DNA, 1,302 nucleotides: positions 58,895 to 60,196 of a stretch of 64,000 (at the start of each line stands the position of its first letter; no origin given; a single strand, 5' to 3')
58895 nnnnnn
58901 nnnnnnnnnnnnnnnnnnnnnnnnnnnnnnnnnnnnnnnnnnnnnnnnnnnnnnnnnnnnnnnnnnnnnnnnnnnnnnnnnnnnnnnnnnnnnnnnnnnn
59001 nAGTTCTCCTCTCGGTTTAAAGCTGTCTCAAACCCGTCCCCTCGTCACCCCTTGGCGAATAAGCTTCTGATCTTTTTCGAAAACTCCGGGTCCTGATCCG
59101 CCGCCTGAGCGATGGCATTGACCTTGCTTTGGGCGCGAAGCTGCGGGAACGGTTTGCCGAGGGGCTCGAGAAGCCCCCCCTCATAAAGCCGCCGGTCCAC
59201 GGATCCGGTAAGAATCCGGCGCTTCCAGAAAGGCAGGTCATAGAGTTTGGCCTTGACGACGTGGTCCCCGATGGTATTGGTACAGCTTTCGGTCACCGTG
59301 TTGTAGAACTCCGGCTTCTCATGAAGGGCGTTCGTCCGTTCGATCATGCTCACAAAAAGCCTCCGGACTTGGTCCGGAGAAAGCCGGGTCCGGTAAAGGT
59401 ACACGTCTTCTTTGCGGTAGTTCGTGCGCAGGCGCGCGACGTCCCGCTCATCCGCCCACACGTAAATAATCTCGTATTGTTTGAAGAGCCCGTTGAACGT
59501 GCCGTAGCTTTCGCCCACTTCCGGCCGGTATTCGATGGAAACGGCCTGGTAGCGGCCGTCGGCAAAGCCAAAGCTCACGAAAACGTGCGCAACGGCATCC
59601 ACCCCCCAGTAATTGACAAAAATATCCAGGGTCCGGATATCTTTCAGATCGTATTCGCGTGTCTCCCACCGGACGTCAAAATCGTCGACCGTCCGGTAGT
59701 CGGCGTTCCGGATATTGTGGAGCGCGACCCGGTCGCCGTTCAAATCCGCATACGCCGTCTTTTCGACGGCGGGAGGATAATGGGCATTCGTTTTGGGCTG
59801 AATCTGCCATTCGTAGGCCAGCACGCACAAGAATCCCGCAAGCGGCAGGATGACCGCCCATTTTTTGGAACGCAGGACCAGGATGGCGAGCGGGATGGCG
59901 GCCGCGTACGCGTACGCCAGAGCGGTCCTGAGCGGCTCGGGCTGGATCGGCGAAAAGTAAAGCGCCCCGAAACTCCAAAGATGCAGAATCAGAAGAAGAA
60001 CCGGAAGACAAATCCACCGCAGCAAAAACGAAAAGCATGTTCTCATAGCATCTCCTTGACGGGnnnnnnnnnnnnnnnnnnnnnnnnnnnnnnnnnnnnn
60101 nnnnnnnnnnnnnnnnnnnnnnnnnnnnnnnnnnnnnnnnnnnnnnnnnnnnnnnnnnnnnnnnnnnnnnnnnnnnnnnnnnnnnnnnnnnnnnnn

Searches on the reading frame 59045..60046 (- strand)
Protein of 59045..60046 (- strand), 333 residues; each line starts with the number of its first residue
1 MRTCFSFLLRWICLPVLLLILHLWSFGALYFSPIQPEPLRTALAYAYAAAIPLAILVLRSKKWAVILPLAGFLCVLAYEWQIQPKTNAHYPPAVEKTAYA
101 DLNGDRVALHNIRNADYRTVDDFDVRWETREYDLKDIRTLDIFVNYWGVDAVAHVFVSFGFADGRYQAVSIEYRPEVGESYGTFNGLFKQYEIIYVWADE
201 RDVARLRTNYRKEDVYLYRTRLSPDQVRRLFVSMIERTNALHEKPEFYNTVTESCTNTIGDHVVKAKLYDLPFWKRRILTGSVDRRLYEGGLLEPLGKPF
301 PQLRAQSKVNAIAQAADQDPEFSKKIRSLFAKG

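Call 50: find_encoding_contigs(protein=window:59045-60046:-, flank=10000, max_places=1)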
Protein window:59045-60046:- (333 aa): 3 contigs read that carry it; 1 place shown.
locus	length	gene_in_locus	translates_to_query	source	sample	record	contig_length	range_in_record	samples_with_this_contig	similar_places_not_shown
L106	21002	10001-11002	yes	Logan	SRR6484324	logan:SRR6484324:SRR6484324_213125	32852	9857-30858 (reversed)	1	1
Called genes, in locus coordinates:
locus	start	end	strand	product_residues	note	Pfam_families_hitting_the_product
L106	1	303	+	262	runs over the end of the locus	PF00005:ABC_tran, PF09818:ABC_ATPase (faint), PF13304:AAA_21 (faint)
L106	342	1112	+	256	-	PF02470:MlaD (weak)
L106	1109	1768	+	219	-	-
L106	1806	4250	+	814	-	PF00884:Sulfatase, PF16347:SGSH_C (weak)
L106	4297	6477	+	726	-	PF00924:MS_channel_2nd, PF21082:MS_channel_3rd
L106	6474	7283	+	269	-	PF14023:Bestrophin-like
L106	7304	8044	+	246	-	PF14366:DUF4410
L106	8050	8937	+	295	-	-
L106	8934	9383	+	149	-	-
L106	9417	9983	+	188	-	PF16036:Chalcone_3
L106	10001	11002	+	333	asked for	PF13387:Lnb_N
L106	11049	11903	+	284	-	PF03976:PPK2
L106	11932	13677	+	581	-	-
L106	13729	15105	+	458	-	PF01235:Na_Ala_symp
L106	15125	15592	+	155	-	PF00839:Cys_rich_FGFR (weak)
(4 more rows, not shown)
